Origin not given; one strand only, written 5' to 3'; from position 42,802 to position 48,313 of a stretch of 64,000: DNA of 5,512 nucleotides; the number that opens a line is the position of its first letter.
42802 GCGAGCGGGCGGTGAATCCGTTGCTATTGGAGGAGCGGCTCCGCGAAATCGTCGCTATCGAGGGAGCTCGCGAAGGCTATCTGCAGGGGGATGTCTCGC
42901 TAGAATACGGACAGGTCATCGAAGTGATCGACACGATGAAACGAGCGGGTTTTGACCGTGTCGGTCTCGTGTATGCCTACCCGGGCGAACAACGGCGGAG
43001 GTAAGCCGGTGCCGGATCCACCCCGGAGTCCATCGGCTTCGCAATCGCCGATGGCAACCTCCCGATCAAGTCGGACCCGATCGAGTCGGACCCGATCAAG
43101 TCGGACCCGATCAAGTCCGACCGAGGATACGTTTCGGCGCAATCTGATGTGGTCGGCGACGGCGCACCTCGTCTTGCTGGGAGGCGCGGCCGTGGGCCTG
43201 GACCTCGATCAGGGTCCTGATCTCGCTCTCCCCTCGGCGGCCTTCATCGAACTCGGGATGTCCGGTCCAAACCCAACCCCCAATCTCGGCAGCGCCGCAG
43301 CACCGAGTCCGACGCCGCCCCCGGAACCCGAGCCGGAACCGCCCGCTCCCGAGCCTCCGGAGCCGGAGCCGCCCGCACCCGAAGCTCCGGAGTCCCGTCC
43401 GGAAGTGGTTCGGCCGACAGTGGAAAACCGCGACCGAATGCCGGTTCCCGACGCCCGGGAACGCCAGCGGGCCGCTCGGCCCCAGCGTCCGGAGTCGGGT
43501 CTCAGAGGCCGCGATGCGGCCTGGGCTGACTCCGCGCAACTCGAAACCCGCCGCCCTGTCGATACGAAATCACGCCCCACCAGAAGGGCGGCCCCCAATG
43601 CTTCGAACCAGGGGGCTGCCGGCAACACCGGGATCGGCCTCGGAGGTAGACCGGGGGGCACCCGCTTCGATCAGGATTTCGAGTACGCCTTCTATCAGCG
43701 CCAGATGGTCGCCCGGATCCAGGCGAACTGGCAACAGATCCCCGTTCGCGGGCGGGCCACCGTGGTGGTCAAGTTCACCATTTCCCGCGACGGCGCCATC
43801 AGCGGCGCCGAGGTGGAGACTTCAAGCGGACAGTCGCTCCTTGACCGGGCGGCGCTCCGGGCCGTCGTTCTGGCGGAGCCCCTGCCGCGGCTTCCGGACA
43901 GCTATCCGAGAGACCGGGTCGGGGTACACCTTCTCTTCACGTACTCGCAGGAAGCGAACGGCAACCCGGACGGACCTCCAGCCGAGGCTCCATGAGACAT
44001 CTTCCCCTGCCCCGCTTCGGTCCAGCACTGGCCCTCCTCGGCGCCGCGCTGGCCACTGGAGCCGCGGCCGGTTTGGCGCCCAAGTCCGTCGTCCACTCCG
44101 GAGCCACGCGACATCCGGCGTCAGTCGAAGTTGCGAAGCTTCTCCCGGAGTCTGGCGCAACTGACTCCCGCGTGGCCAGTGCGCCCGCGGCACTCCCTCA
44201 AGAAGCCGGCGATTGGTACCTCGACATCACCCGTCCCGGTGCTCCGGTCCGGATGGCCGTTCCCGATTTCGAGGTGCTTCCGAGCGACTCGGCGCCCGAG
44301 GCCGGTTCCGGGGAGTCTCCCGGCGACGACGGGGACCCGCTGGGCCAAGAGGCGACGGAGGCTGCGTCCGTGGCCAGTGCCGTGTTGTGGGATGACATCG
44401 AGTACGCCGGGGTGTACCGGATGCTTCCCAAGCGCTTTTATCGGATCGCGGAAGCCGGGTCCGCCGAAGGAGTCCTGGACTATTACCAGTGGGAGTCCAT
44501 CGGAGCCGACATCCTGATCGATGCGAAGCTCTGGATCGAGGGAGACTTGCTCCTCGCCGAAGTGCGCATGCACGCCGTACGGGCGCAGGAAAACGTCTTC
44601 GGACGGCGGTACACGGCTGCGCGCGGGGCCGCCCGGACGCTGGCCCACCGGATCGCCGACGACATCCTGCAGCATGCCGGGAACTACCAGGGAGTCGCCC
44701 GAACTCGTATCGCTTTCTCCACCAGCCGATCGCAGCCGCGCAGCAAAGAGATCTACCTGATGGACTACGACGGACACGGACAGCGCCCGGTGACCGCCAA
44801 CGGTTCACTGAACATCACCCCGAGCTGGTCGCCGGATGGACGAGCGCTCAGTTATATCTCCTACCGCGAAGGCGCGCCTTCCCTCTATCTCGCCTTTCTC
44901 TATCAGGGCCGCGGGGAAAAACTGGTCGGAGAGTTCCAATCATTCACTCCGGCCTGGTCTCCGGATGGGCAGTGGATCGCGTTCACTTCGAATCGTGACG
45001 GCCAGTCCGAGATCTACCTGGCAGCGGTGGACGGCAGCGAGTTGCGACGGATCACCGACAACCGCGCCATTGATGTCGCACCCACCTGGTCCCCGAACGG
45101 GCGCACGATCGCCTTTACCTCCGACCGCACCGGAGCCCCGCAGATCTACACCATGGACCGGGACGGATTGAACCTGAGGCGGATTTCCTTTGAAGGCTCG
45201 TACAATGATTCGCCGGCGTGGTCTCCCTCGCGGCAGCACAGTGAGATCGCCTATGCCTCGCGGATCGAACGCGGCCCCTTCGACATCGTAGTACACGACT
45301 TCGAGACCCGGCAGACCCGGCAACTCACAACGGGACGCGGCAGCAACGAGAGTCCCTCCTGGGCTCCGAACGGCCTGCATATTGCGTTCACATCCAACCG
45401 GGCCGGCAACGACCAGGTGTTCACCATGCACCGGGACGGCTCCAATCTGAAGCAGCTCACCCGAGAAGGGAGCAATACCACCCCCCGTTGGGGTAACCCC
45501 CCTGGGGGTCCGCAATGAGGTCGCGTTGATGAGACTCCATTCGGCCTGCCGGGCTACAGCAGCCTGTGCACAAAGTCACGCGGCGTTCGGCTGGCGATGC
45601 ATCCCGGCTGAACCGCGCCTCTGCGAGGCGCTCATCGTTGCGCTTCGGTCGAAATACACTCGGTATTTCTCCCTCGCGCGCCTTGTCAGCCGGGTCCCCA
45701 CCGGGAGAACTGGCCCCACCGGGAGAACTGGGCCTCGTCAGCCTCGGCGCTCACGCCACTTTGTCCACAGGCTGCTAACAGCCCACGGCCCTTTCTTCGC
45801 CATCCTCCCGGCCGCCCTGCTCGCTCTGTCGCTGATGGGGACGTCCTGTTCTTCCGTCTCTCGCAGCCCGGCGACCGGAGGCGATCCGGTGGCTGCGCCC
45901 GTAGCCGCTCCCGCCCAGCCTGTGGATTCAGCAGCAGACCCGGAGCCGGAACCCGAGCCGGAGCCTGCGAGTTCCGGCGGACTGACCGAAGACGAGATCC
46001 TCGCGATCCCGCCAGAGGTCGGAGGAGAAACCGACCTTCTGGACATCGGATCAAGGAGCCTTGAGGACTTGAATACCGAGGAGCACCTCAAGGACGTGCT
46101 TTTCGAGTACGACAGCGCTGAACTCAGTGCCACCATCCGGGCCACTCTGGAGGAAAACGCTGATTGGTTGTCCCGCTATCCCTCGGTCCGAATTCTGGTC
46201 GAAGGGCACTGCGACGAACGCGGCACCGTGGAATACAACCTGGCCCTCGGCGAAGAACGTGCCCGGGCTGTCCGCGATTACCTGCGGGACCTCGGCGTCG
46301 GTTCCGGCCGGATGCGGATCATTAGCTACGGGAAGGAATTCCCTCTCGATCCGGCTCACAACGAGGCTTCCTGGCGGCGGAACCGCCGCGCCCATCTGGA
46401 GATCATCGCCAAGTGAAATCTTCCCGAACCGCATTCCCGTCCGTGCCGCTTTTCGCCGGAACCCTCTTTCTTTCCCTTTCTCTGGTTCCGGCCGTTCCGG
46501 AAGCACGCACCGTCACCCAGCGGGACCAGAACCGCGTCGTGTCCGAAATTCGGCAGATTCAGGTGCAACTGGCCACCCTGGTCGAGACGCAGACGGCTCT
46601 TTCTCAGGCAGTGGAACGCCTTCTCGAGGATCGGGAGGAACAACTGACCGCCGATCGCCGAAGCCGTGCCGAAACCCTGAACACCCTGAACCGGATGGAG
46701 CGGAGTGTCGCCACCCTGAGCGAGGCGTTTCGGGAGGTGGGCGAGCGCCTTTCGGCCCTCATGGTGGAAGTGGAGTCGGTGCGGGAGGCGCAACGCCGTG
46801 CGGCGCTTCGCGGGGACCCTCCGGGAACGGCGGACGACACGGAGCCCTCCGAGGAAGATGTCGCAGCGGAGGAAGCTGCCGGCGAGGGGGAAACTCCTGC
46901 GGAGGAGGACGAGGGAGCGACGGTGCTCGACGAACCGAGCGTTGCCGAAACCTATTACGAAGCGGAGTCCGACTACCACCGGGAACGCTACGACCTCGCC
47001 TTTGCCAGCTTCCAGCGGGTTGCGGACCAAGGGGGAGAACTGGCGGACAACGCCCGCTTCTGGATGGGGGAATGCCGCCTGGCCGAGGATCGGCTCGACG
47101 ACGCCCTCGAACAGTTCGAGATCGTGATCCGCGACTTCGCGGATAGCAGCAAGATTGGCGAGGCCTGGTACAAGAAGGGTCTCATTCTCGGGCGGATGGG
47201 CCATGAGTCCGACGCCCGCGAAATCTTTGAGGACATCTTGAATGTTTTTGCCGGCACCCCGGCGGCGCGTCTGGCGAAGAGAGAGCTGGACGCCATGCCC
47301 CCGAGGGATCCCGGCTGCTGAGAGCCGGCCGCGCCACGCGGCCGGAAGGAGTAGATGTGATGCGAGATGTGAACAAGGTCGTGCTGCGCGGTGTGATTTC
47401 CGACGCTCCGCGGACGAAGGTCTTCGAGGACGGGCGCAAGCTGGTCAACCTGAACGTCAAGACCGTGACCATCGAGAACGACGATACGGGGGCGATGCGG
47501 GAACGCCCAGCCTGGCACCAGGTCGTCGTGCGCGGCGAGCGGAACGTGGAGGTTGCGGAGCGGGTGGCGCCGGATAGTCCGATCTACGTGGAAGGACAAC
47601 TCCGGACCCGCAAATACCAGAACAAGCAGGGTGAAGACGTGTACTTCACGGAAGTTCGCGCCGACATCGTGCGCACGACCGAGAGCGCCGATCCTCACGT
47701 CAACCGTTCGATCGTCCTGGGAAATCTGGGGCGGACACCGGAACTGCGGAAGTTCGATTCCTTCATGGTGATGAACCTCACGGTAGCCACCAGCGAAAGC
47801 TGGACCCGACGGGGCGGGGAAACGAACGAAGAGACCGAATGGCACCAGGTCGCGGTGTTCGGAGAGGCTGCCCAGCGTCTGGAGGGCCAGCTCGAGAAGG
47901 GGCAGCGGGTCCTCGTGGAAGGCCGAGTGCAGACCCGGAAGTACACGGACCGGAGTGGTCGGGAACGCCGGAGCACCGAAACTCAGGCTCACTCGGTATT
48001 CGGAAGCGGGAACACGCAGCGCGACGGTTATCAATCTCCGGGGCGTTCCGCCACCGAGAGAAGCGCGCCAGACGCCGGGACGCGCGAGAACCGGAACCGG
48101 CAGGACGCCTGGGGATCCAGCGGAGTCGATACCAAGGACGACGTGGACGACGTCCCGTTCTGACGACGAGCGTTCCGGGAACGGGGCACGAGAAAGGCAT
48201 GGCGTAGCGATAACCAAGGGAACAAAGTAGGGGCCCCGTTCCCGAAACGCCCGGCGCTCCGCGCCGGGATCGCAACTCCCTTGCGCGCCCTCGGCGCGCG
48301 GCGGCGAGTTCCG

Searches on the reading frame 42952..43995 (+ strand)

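Call 51: search_protein_families(library=pfam, proteins=[window:42952-43995:+])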
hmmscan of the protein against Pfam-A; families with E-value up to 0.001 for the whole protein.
window:42952-43995:+ (347 aa): 2 families
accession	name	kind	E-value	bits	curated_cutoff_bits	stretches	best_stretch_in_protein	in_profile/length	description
PF13103.11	TonB_2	-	2.1e-14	53.8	22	1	247-321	3-77/85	TonB C terminal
PF03544.19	TonB_C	-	3e-08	34.4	24.6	1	269-317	16-64/79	Gram-negative bacterial TonB protein C-terminal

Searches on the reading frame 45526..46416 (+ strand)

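Call 51: search_protein_families(library=pfam, proteins=[window:45526-46416:+])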
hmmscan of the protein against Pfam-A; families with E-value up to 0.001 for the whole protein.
window:45526-46416:+ (296 aa): 1 family
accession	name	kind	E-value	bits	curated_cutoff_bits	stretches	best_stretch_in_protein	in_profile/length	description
PF00691.25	OmpA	-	1.2e-18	67.7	27.2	1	192-287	1-98/98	OmpA family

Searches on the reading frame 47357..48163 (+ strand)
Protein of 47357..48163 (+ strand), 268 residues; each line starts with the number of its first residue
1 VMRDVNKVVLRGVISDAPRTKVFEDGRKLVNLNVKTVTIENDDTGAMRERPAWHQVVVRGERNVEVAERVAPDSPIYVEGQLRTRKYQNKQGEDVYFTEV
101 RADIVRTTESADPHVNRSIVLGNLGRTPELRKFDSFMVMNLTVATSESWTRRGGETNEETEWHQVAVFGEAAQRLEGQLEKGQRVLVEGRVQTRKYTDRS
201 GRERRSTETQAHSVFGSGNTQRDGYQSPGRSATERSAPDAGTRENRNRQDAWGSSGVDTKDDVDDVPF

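Call 51: search_protein_families(library=pfam, proteins=[window:47357-48163:+])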
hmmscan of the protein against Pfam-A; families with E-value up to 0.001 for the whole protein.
window:47357-48163:+ (268 aa): 2 families
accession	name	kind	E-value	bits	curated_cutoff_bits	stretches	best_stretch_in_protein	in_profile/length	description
PF00436.31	SSB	-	1.7e-43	147.4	26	2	115-214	1-101/104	Single-strand binding protein family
PF01336.31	tRNA_anti-codon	-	3.5e-06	27.3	27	0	164-196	30-62/75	OB-fold nucleic acid binding domain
